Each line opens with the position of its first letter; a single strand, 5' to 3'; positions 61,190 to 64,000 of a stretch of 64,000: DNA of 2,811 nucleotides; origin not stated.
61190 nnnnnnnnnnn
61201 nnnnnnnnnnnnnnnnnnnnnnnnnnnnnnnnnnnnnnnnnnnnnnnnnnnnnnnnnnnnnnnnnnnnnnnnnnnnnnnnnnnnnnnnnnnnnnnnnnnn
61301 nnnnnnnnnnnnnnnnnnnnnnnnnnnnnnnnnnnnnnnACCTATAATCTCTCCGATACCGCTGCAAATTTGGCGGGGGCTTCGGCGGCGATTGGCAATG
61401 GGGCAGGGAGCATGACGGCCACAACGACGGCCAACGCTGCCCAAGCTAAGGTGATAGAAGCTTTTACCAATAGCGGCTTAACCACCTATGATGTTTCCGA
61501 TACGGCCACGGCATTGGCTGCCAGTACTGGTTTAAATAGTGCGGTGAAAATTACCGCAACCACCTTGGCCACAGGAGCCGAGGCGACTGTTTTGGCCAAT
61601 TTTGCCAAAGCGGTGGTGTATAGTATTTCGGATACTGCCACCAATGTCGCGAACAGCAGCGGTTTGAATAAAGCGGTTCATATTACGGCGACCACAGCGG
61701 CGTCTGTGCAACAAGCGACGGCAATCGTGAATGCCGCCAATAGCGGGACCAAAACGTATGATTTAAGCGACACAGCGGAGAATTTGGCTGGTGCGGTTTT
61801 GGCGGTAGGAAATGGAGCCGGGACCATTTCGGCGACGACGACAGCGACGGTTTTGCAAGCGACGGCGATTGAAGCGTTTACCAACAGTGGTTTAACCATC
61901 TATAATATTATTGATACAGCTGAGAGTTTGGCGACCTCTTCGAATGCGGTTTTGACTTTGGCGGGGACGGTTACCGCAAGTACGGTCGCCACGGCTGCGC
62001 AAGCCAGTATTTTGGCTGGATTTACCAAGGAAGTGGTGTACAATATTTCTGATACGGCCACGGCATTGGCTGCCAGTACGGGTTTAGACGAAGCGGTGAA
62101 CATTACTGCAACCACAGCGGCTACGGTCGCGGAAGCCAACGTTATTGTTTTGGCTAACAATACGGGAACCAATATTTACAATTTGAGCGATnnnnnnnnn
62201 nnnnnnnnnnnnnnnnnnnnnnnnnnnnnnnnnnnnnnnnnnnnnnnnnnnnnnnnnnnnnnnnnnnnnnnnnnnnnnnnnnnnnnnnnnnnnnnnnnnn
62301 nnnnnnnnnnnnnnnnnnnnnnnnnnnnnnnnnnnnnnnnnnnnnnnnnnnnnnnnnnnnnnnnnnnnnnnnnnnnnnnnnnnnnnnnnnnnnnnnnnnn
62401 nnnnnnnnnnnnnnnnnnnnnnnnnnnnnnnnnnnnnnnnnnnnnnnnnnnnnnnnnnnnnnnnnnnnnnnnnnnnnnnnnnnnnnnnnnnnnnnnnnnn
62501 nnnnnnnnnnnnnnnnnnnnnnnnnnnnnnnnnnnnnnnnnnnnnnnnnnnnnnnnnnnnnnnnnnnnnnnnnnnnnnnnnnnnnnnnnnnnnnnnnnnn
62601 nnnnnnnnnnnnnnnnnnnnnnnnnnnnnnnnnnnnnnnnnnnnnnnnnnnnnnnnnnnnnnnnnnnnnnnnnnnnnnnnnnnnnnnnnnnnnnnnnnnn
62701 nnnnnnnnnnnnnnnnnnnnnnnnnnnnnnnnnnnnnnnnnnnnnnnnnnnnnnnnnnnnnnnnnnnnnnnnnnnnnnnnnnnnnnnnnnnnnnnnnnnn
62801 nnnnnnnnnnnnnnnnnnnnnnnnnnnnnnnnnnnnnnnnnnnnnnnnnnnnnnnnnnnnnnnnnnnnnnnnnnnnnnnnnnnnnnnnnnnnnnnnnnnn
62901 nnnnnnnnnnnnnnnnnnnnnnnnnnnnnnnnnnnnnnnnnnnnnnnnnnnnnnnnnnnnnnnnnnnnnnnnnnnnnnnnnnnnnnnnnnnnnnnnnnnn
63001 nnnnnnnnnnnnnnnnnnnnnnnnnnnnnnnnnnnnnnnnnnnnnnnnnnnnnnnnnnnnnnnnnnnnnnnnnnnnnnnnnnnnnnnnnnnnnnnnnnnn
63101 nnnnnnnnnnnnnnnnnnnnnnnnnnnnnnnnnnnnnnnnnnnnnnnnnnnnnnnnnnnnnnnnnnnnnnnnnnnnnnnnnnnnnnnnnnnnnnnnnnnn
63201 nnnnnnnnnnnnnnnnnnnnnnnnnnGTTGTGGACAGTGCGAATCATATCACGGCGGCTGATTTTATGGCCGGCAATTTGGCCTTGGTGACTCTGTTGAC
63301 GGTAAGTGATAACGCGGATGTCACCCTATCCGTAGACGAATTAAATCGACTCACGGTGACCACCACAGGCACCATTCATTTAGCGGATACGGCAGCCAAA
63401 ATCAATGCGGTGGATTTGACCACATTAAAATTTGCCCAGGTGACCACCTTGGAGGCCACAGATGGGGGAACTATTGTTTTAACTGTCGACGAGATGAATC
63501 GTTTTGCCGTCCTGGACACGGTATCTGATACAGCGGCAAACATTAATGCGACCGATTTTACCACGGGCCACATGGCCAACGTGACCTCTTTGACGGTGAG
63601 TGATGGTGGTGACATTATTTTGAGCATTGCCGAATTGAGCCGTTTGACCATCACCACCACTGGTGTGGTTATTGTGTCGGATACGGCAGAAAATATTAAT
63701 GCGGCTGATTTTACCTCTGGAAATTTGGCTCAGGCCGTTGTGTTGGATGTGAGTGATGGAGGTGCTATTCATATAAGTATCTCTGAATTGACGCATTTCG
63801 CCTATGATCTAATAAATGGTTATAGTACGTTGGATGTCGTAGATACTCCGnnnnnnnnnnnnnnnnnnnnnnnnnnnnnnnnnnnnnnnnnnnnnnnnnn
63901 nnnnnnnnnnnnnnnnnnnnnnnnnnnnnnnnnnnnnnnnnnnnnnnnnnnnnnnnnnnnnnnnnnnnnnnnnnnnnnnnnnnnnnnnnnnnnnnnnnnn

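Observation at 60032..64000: Unlisted giant repetitive lipoprotein gene running off the window, with two alternating module types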

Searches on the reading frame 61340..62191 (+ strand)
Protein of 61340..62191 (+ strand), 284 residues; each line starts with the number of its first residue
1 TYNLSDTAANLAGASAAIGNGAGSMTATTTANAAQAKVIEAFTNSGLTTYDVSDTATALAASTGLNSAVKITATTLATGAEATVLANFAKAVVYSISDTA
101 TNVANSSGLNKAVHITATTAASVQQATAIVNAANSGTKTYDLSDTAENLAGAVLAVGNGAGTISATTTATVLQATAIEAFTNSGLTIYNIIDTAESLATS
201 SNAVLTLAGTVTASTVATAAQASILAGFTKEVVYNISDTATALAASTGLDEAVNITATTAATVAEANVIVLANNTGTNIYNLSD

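Call 44: predict_structure(alignment_id=A3)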
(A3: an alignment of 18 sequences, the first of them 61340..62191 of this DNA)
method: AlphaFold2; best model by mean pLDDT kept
length: 284 residues; sequences in the alignment: 18
mean_pLDDT: 96.1   pTM: 0.86
mean pLDDT of the five models: 96.1, 96.0, 95.9, 95.8, 94.9
residues with pLDDT >= 90: 272; 70-90: 12; 50-70: 0; < 50: 0
segments of 3 or more residues with pLDDT < 50: none
pLDDT, mean of each block of 10 residues (from residue 1): 95 96 96 96 93 98 92 98 96 98 98 98 98 96 98 95 98 96 94 97 91 98 96 98 97 97 96 95 87
secondary structure, 60 per line:
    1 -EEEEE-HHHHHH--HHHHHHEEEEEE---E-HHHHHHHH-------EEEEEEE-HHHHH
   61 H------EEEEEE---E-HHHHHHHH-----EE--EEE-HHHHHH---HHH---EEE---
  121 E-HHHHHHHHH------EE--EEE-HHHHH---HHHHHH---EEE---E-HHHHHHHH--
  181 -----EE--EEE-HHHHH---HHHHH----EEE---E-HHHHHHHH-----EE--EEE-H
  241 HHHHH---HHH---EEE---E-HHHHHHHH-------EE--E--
elements in order: E2-6 H8-13 H16-21 E22-27 H33-40 E48-54 H56-61 E68-73 H79-86 E96-98 H100-105 E115-117 H123-131 E142-144 H146-150 H154-159 E163-165 H171-178 E190-192 H194-198 H202-206 E211-213 H219-226 E236-238 H240-245 E255-257 H263-270

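Call 48: fold_search(model_id=the predicted structure, library=pdb)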
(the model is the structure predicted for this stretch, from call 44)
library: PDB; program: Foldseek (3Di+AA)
matches with E <= 10: 638; with E <= 0.001: 0
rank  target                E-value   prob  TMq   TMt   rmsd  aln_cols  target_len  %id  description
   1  9j7j                  5.2e-03  0.93  0.28  0.24  16.9       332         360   15  The crystal structure of RipG4 LRR domain (released 2025-09-03)
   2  4xa9_A                7.5e-03  0.90  0.23  0.26  11.3       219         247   15  Crystal structure of the complex between the N-terminal domain of RavJ and LegL1 from Legionella pneumophila str. Phil (released 2015-01-28)
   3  5irl                  1.2e-02  0.35  0.17  0.08  21.1       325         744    8  Crystal structure of rabbit NOD2 SER mutant in an ADP-bound state (released 2016-06-29)
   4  4xa9_G                3.0e-02  0.41  0.19  0.21  18.6       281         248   10  Crystal structure of the complex between the N-terminal domain of RavJ and LegL1 from Legionella pneumophila str. Phil (released 2015-01-28)
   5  3ogk_H                3.6e-02  0.41  0.25  0.16  21.9       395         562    9  Structure of COI1-ASK1 in complex with coronatine and an incomplete JAZ1 degron (released 2010-10-13)
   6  1wx0_A                3.6e-02  0.20  0.13  0.16  24.6       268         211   13  Crystal structure of transaldolase from Thermus thermophilus HB8 (released 2005-02-01)
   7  4y96_A                4.2e-02  0.21  0.15  0.17  22.6       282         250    8  Crystal structure of Triosephosphate Isomerase from Gemmata obscuriglobus (released 2015-07-15)
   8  2p1m_B                4.9e-02  0.38  0.24  0.16  19.3       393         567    7  TIR1-ASK1 complex structure (released 2007-04-10)
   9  3ngj_C                4.9e-02  0.25  0.15  0.18  17.1       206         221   11  Crystal structure of a putative deoxyribose-phosphate aldolase from Entamoeba histolytica (released 2010-07-21)
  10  1lt7_A                5.1e-02  0.41  0.18  0.17  17.9       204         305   13  Oxidized Homo sapiens betaine-homocysteine S-methyltransferase in complex with four Sm(III) ions (released 2002-09-11)
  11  1q7q_B                5.1e-02  0.41  0.18  0.11  19.6       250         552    9  Cobalamin-dependent methionine synthase (1-566) from T. maritima (Oxidized, Orthorhombic) (released 2004-03-23)
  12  4mwa_F                5.4e-02  0.38  0.19  0.21  19.5       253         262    9  1.85 Angstrom Crystal Structure of GCPE Protein from Bacillus anthracis (released 2013-10-09)
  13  3ez4_D                7.8e-02  0.44  0.18  0.21  18.0       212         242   13  Crystal structure of 3-methyl-2-oxobutanoate hydroxymethyltransferase from Burkholderia pseudomallei (released 2008-11-04)
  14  6brp_B                7.8e-02  0.38  0.26  0.16  16.5       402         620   11  F-box protein form 2 (released 2018-11-21)
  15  1lt7_B                1.1e-01  0.30  0.18  0.17  18.1       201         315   11  Oxidized Homo sapiens betaine-homocysteine S-methyltransferase in complex with four Sm(III) ions (released 2002-09-11)
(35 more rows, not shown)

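Call 51: search_protein_representatives(alignment_id=A3)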
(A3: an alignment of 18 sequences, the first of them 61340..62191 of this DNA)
Query: 18 sequences, 287 profile positions. Proteins with E-value up to 0.001 (for the whole library): 718; up to 1e-10: 450; up to 1e-30: 204. The best 150 are listed.
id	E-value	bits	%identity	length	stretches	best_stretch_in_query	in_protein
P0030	0.0e+00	1395.3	-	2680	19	2-210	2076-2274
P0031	0.0e+00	1355.9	-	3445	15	2-281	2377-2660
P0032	7.9e-254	855.7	-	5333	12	48-280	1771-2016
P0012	1.1e-228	773.1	-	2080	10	1-282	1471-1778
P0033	2.5e-214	726.0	-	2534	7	2-190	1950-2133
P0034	1.6e-207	703.7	-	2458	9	21-266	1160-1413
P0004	2.1e-205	696.8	-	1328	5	2-287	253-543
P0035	7.3e-204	691.7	-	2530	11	1-264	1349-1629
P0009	3.6e-198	673.0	-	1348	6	13-268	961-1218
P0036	7.6e-195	662.1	-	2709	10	2-281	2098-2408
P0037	7.7e-194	658.8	-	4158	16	1-256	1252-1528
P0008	7.3e-189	642.5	-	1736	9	1-286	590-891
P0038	2.0e-185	631.2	-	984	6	1-283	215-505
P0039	3.9e-176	600.7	-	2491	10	1-284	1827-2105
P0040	4.1e-168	574.4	-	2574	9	2-271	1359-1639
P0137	7.9e-52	192.8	-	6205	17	49-280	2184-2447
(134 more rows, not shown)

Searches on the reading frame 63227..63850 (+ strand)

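Call 49: search_protein_families(library=pfam, proteins=[window:63227-63850:+], max_evalue=10)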
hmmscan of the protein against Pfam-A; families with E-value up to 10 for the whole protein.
window:63227-63850:+ (208 aa): 5 families
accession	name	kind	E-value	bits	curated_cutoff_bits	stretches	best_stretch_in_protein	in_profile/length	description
PF13861.12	FLgD_tudor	-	0.019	15.6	26.9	2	61-91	20-50/58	FlgD Tudor-like domain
PF23459.1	S1_RRP5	-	0.094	13.7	27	1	149-177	35-63/72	RRP5 S1 domain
PF24581.1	DUF7608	-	0.16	12.3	27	0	102-158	29-85/113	Domain of unknown function (DUF7608)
PF11525.13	CopK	-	0.21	11.7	23.8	1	73-93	41-61/70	Copper resistance protein K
PF23950.1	MLLE_2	-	0.37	11.1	27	0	133-148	9-24/60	MLLE-related domain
